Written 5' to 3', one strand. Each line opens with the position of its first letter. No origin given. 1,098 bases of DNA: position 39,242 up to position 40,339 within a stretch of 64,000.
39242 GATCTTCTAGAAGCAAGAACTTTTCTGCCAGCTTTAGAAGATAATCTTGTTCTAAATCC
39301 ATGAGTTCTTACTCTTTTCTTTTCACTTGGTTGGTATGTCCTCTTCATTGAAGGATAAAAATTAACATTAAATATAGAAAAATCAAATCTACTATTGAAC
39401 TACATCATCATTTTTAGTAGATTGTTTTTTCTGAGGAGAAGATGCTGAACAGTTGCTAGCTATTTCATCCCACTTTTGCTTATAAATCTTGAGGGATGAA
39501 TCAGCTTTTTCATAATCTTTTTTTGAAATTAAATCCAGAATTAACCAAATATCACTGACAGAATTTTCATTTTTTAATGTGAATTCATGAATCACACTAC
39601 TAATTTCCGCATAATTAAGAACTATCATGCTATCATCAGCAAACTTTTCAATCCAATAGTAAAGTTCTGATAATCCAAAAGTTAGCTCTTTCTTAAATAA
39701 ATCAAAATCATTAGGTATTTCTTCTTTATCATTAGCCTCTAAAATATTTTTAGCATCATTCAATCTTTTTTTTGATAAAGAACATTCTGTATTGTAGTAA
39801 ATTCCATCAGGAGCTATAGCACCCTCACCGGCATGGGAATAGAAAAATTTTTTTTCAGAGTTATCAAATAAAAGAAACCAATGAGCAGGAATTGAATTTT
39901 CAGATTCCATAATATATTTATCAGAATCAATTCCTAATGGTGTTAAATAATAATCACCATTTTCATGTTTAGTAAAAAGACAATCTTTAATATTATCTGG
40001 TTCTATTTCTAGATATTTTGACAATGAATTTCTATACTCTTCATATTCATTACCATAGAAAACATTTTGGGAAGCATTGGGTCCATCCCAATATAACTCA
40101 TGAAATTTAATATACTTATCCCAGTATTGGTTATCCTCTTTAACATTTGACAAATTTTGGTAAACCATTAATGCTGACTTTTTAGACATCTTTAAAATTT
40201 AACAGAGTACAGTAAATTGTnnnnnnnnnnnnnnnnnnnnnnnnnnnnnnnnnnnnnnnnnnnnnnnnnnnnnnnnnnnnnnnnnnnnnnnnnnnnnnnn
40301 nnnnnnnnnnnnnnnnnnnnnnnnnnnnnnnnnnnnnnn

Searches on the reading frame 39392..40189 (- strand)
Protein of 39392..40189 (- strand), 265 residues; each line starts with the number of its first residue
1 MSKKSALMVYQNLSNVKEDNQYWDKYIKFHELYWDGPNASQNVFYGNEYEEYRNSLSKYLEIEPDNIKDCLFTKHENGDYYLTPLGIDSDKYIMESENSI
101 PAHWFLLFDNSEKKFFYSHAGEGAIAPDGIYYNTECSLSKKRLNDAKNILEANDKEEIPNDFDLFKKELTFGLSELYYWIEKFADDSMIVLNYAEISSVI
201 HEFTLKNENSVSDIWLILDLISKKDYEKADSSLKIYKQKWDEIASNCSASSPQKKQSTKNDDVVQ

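Call 3: search_protein_families(library=pfam, proteins=[window:39392-40189:-], max_evalue=0.01)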
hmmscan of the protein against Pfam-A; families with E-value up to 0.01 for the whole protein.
window:39392-40189:- (265 aa): 0 families

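Call 4: search_protein_families(library=ncbifam, proteins=[window:39392-40189:-], max_evalue=0.01)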
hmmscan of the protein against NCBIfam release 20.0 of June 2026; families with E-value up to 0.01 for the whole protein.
window:39392-40189:- (265 aa): 0 families

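Call 42: search_protein_families(library=pfam, proteins=[window:39392-40189:-], max_evalue=0.1)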
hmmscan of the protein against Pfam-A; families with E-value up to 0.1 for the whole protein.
window:39392-40189:- (265 aa): 1 family
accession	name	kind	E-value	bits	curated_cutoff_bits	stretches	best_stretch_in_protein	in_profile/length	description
PF09060.15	L27_N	-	0.049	14.1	25.4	1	204-229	15-40/48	L27_N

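Call 84: search_solved_structures(query=window:39392-40189:-, max_evalue=10)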
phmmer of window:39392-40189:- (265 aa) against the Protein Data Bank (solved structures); distinct sequences matched with E-value up to 10: 0.
